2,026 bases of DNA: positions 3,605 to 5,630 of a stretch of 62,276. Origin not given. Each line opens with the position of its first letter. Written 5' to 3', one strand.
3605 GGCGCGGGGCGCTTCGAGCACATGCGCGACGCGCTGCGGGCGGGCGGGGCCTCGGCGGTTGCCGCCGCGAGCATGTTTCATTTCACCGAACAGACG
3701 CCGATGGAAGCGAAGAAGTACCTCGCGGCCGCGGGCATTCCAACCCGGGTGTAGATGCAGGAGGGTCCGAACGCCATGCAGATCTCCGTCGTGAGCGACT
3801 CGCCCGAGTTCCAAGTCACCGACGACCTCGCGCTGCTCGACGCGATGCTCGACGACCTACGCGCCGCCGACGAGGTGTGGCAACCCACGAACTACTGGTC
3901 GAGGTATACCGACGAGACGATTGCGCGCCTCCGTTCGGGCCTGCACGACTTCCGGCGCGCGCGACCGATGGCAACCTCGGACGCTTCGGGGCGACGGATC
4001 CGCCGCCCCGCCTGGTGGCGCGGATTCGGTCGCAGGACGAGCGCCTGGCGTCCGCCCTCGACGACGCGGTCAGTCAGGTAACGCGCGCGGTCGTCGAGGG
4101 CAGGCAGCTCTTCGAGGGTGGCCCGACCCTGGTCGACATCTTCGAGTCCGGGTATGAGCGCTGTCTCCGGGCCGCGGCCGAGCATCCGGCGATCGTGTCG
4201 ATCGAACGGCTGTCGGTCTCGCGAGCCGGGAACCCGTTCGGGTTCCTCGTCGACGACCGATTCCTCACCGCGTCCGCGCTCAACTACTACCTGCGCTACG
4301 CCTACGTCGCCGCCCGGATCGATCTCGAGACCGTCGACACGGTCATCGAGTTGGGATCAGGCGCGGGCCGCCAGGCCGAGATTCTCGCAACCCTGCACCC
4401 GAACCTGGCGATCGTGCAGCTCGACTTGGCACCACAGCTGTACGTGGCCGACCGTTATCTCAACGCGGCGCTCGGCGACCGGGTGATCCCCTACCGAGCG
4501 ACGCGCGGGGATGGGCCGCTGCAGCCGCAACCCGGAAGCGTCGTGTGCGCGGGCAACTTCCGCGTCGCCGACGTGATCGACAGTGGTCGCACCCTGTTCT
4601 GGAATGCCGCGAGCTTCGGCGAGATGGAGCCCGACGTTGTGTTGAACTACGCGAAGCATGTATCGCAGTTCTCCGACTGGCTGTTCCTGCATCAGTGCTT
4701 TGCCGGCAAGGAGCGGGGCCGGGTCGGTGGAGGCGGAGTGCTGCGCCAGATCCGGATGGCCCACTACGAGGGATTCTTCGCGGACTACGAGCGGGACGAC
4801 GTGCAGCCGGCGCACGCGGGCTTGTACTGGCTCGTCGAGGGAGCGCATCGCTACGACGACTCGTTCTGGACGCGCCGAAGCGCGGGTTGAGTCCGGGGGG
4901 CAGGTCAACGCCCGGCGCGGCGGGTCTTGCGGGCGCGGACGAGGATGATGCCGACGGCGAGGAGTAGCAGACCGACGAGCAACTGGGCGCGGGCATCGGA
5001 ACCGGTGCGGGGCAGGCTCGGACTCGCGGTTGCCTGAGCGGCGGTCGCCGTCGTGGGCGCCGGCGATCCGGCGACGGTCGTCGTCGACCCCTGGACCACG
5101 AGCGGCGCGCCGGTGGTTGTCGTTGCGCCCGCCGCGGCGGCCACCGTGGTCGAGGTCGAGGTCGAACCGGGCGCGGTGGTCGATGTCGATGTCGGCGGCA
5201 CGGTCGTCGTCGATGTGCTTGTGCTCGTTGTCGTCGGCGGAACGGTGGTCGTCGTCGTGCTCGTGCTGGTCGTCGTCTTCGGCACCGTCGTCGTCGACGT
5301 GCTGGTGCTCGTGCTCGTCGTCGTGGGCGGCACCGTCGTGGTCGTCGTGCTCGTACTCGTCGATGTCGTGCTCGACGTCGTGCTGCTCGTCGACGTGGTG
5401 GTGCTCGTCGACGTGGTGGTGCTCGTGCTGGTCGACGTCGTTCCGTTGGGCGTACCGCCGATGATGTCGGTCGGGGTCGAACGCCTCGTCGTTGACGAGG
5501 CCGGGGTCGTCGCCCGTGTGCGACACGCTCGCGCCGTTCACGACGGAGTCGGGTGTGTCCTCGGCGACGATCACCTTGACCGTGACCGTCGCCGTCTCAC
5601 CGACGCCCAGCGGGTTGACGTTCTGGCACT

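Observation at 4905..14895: Giant sortase-anchored S8 protease/adhesin embedded in, and apparently co-transcribed with, the pseudaminic acid island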

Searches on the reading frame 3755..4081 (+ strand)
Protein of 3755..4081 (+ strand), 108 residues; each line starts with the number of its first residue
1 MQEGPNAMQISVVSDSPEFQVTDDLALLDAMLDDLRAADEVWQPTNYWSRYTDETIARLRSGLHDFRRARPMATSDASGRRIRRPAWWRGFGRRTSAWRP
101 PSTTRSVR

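Call 11: search_protein_families(library=ncbifam, proteins=[window:3755-4081:+], max_evalue=0.001)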
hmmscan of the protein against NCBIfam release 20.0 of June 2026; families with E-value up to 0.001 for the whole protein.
window:3755-4081:+ (108 aa): 0 families

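Call 33: find_encoding_contigs(protein=window:3755-4081:+, flank=10000, max_places=6)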
Protein window:3755-4081:+ (108 aa): no gene with exactly this product is on record in the collection.

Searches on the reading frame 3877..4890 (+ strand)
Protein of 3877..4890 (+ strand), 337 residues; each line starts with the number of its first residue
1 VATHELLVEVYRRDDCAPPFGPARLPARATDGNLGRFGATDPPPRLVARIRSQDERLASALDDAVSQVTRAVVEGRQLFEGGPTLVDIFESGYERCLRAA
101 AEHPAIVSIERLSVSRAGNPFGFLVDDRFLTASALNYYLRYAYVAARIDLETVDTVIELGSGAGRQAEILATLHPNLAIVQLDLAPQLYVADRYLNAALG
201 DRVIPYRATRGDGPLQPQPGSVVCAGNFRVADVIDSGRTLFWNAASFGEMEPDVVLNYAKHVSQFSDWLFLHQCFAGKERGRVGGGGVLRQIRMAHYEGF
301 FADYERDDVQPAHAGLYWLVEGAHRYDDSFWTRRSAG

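Call 10: search_protein_families(library=pfam, proteins=[window:3877-4890:+], max_evalue=0.001)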
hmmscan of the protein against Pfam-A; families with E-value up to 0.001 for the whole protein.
window:3877-4890:+ (337 aa): 0 families

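Call 11: search_protein_families(library=ncbifam, proteins=[window:3877-4890:+], max_evalue=0.001)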
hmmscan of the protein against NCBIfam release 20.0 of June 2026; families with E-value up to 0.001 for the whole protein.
window:3877-4890:+ (337 aa): 1 family
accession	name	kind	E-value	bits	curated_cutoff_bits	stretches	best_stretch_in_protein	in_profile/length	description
TIGR04371.1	methyltran_NanM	subfamily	8.4e-35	120.6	44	1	55-272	70-272/273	putative sugar O-methyltransferase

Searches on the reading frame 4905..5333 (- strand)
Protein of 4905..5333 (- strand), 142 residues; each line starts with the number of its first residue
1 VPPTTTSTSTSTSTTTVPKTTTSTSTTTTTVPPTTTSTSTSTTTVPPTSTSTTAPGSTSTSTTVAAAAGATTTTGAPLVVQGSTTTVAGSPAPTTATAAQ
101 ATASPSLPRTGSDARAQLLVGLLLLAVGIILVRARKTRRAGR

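Call 79: search_protein_families(library=ncbifam, proteins=[window:4905-5333:-], max_evalue=0.001)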
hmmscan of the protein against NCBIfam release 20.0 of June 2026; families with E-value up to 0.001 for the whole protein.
window:4905-5333:- (142 aa): 2 families
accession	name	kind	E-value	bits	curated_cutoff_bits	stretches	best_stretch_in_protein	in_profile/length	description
TIGR01167.1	LPXTG_anchor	domain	0.00026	21.5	15.9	1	106-136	1-32/34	LPXTG cell wall anchor domain-containing protein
NF058583.1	LAXTG_small_WW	exception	0.00043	19.9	65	1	93-139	5-51/54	LAXTG motif-containing small protein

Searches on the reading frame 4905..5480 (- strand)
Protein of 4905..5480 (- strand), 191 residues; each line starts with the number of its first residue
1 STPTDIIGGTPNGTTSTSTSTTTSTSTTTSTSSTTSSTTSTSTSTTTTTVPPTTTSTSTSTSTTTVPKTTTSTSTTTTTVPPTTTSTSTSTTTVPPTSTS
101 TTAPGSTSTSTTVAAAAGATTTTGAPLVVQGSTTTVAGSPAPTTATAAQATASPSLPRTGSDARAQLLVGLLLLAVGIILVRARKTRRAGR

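Call 9: search_protein_families(library=pfam, proteins=[window:4905-5480:-], max_evalue=0.01)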
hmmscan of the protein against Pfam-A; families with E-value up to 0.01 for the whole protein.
window:4905-5480:- (191 aa): 1 family
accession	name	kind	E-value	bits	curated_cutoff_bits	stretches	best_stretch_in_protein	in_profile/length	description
PF00746.26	Gram_pos_anchor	-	0.0005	20.4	20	1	149-185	2-40/43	LPXTG cell wall anchor motif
